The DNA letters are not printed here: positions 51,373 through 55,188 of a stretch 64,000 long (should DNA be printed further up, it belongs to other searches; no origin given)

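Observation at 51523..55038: Fusion of a DUF4838-like glycosidase-associated domain with a formylglycine-generating-enzyme (SUMF1) domain in one 1170-aa secreted protein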

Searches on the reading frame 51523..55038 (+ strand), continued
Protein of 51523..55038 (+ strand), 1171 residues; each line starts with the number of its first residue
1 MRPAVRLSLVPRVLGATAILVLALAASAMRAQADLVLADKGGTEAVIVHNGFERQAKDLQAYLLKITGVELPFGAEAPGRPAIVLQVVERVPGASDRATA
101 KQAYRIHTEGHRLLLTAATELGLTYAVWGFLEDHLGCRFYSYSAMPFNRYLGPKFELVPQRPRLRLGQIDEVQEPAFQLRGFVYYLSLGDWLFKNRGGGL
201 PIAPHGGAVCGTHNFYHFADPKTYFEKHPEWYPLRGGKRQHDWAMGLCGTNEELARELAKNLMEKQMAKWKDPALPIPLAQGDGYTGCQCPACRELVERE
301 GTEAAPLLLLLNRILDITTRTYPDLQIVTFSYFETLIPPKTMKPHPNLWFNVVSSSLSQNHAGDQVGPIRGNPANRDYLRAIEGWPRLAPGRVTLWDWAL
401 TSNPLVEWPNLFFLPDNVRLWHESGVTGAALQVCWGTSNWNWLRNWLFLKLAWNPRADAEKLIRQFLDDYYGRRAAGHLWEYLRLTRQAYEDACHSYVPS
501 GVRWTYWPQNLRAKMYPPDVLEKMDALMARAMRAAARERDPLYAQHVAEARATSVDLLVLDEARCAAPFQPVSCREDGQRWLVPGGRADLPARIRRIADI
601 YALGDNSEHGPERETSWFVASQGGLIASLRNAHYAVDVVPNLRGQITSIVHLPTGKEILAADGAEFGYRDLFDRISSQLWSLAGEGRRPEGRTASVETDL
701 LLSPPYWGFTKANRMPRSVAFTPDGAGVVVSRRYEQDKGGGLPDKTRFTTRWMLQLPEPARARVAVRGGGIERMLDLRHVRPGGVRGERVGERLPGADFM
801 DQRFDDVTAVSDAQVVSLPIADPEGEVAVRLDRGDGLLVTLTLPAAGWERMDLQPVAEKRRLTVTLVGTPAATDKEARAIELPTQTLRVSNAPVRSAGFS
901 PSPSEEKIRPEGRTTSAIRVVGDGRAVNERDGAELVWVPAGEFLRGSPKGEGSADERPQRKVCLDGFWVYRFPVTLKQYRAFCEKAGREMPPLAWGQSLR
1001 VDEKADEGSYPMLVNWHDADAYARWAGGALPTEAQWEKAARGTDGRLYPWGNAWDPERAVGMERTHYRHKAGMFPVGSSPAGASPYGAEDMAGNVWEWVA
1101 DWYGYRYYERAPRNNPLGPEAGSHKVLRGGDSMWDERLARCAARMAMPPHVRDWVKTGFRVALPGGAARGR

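Call 36: find_related_loci(query=A1, collection=genome_contigs, flank=10000)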
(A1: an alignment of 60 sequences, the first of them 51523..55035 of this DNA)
Query A1 (1171 aa) in genome_contigs; peptide patterns used: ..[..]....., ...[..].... (x = any residue, [..] = any of these).
600 stretches matched a pattern (row limit reached: there are more); 578 encode a relative of the query (tblastn E <= 1e-3); the best 80 are kept; 80 distinct loci.
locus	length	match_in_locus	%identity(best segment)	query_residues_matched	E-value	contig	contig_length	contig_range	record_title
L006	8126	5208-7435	47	927-1164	2e-54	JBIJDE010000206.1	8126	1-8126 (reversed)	MAG: Armatimonadota bacterium isolate ME2006-08-22D15_3300044611_group2_bin191 Rohwer_bin399_scaffold_13187_c1, whole ge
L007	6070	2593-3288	44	922-1164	2e-51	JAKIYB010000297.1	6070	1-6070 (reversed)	MAG: Armatimonadota bacterium isolate UR.bin144 NODE_297_length_6070_cov_2.450692, whole genome shotgun sequence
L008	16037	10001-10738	41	894-1162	4e-50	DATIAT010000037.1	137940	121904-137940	MAG TPA_asm: Nitrospiraceae bacterium isolate SMAG_U16271 k141_1520463, whole genome shotgun sequence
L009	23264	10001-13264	46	930-1162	1e-49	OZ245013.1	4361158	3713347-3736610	MAG: Nitrospirales bacterium isolate 31013e2f-7cfe-4e21-8dd9-d4b9e95f9b23 genome assembly, chromosome: 1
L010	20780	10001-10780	41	911-1163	8e-49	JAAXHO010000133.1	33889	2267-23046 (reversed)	MAG: Candidatus Poribacteria bacterium isolate Plut_88891 unfiltered_Plut_88891_genomic_contig_919509, whole genome shot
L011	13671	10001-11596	40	882-1164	7e-48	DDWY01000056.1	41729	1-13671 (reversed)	MAG TPA_asm: Anaerolineaceae bacterium UBA2274 UBA2274_contig_6402, whole genome shotgun sequence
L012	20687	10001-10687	44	924-1161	4e-47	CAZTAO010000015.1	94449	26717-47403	MAG TPA_asm: uncultured bacterium isolate SRP272421_co2_808 genome assembly, contig: NODE_230_length_94449_cov_7.309967,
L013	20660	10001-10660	42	935-1162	1e-46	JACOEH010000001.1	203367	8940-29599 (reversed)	MAG: Nitrospira sp. isolate S1bin.12 NODE_64_length_203367_cov_34.979765, whole genome shotgun sequence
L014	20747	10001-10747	39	898-1162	7e-46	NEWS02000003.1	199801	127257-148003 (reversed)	MAG: Nitrospira sp. CG24B Nitrospira_sp_RSF15_CG24_B_3, whole genome shotgun sequence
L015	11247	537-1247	42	927-1162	1e-45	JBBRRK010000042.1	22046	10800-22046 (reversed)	MAG: Nitrospirales bacterium isolate La3-X1 Co_metawrap_457_K_18730554_L_22046_cov_12.2898, whole genome shotgun sequenc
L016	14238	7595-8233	49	932-1144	7e-46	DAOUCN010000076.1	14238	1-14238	MAG TPA_asm: Chloroflexota bacterium isolate H81_825 205535, whole genome shotgun sequence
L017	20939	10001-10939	39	859-1163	7e-45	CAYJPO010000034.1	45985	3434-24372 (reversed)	MAG TPA_asm: uncultured Anaerolinea sp. isolate ERP124720_co1_191 genome assembly, contig: NODE_1117_length_45985_cov_33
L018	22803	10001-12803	41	935-1162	4e-45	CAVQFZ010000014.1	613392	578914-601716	MAG: uncultured Nitrospiraceae bacterium isolate MFD08497.bin.1.157 genome assembly, contig: contig_31565, whole genome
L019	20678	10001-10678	44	933-1162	5e-45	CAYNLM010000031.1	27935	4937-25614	MAG TPA_asm: uncultured Nitrospira sp. isolate SRP093762_co1_58 genome assembly, contig: NODE_1020_length_27935_cov_9.20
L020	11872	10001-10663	45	935-1162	6e-45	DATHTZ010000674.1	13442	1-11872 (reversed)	MAG TPA_asm: Nitrospiraceae bacterium isolate SMAG_U16093 k141_192477, whole genome shotgun sequence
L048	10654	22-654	43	955-1165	1e-38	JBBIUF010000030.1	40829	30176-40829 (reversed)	MAG: Chloroflexota bacterium isolate RSF170216_bin_47 NODE_1017_length_40829_cov_6.146907, whole genome shotgun sequence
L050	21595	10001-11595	42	928-1171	4e-38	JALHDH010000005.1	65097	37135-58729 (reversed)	MAG: bacterium isolate 1-no_shock_S1_038 scaffold_181, whole genome shotgun sequence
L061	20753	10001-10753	39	935-1163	1e-35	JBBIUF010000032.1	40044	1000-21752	MAG: Chloroflexota bacterium isolate RSF170216_bin_47 NODE_1054_length_40044_cov_6.292555, whole genome shotgun sequence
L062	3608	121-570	49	1014-1165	2e-35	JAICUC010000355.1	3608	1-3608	MAG: Nitrospira sp. isolate GZL_ISSM_2_bin.53 k141_1136979_length_3608_cov_12.0000, whole genome shotgun sequence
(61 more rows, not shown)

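Call 47: find_encoding_contigs(protein=P0005, flank=10000, max_places=1)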
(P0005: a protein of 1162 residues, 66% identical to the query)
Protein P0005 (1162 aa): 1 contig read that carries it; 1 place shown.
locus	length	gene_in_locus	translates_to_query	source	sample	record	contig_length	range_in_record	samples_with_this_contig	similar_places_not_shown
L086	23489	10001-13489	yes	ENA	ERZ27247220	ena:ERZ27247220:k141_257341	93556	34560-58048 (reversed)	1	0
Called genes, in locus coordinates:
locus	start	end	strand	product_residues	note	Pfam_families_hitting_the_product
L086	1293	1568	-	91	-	PF09827:CRISPR_Cas2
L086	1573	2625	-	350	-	PF01867:Cas_Cas1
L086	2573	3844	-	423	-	PF22205:Csm6_6H (weak), PF09670:Cas_Cas02710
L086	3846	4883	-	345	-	-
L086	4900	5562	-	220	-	PF03787:RAMPs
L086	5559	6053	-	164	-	PF03750:Csm2_III-A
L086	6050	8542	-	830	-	PF01966:HD, PF18211:Csm1_B, PF22335:Cas10-Cmr2_palm2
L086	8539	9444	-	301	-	PF27225:AF_1859_N, PF10040:CRISPR_Cas6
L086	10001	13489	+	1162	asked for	PF16126:DUF4838, PF03781:FGE-sulfatase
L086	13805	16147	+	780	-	-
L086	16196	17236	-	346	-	PF01408:GFO_IDH_MocA, PF22725:GFO_IDH_MocA_C3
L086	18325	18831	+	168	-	-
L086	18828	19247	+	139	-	-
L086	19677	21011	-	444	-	PF07607:DUF1570, PF13485:Peptidase_MA_2 (weak)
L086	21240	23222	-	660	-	PF14871:GHL6, PF08532:Glyco_hydro_42M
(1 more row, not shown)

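Call 48: find_encoding_contigs(protein=P0008, flank=10000, max_places=1)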
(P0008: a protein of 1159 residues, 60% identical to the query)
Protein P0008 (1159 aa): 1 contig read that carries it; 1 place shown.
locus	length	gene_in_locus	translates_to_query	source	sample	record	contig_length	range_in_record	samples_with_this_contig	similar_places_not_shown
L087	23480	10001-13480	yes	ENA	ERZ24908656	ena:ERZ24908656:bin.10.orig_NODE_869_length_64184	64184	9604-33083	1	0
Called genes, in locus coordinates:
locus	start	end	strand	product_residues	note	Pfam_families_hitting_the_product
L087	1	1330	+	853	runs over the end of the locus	PF16126:DUF4838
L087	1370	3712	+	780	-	PF14498:Glyco_hyd_65N_2, PF22124:Glyco_hydro_95_cat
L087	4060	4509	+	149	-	PF07963:N_methyl, PF07596:SBP_bac_10 (weak)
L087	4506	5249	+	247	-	PF13385:Laminin_G_3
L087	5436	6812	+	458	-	PF05448:AXE1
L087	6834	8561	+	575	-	PF00759:Glyco_hydro_9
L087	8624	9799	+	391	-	-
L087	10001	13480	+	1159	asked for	PF16126:DUF4838, PF03781:FGE-sulfatase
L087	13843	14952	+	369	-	PF00356:LacI, PF00532:Peripla_BP_1, PF13377:Peripla_BP_3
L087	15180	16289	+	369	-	PF01408:GFO_IDH_MocA, PF22725:GFO_IDH_MocA_C3, PF02894:GFO_IDH_MocA_C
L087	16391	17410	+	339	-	PF04041:Glyco_hydro_130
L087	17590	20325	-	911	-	PF00801:PKD, PF18911:PKD_4, PF13385:Laminin_G_3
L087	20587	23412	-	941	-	-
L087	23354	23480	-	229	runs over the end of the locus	-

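Call 49: find_encoding_contigs(protein=P0011, flank=10000, max_places=1)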
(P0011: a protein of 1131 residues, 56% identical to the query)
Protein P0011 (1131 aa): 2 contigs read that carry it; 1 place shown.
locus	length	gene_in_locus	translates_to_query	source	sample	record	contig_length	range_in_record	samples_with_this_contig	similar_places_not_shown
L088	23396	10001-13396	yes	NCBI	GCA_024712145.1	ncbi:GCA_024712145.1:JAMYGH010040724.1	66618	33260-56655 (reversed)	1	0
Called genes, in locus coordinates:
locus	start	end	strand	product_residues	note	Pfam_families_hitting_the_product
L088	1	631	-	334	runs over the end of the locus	PF01208:URO-D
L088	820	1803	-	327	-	PF01208:URO-D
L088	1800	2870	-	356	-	PF01208:URO-D (faint)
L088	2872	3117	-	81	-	-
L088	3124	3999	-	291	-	PF01208:URO-D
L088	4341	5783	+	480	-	PF01208:URO-D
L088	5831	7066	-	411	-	PF17746:SfsA_N, PF03749:SfsA, PF01986:DUF123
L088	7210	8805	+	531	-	PF00890:FAD_binding_2 (faint), PF01266:DAO (faint), PF01593:Amino_oxidase, PF07992:Pyr_redox_2 (faint), PF12831:FAD_oxidored (faint), PF13450:NAD_binding_8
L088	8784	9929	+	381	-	PF01208:URO-D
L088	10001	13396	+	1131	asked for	PF16126:DUF4838, PF03781:FGE-sulfatase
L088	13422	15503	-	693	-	PF20581:DUF6785, PF20580:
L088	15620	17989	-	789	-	PF02901:PFL-like, PF01228:Gly_radical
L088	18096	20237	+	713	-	PF12891:Glyco_hydro_44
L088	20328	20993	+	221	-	PF00005:ABC_tran, PF13304:AAA_21 (faint)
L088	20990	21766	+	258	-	PF03649:UPF0014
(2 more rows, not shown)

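Call 56: search_protein_representatives(protein=window:51523-55035:+)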
Query: 1171 residues. Proteins with E-value up to 0.001 (for the whole library): 140279; up to 1e-10: 72232; up to 1e-30: 10096. The best 150 are listed.
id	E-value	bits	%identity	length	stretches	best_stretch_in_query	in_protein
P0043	0.0e+00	1157.9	52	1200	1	55-1165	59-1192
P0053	0.0e+00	1128.2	48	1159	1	21-1167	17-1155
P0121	0.0e+00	1019.1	45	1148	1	22-1162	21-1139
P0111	7.5e-262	888.4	46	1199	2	54-1168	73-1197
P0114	5.6e-256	868.9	52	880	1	36-886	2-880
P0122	9.5e-250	848.3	47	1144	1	20-1161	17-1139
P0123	4.0e-220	750.1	40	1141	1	18-1165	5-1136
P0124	8.7e-213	725.8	40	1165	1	37-1164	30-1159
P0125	5.2e-212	723.3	44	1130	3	35-773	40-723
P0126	3.4e-211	720.6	40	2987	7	935-1164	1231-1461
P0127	8.1e-211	719.3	43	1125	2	24-856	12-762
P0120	1.5e-210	718.4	42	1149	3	14-773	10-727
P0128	6.9e-210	716.2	40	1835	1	35-1163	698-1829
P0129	5.9e-205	699.9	47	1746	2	21-779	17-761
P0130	7.5e-195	666.4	47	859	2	5-776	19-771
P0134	2.2e-181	621.8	38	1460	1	38-1163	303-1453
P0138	6.0e-167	574.0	42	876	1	18-884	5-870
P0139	1.3e-161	556.3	39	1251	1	45-945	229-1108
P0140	1.6e-158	546.1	49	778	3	927-1165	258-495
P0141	1.6e-156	539.4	51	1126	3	891-1162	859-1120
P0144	2.0e-145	502.7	48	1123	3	912-1162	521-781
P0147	8.3e-138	477.5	39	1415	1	15-890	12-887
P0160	9.8e-115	401.1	49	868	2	912-1161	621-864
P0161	1.7e-113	396.9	46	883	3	932-1164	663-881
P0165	2.5e-109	383.1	50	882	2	926-1135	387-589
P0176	1.8e-102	360.4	44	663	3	901-1165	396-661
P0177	7.7e-102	358.3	52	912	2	934-1163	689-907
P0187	4.4e-95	336.0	49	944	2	925-1160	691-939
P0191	1.3e-93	331.1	47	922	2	921-1165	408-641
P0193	1.8e-93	330.6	45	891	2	926-1163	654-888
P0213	1.2e-88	314.6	44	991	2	899-1165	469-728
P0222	8.1e-86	305.3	47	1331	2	935-1162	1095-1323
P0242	3.5e-82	293.2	45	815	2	881-1165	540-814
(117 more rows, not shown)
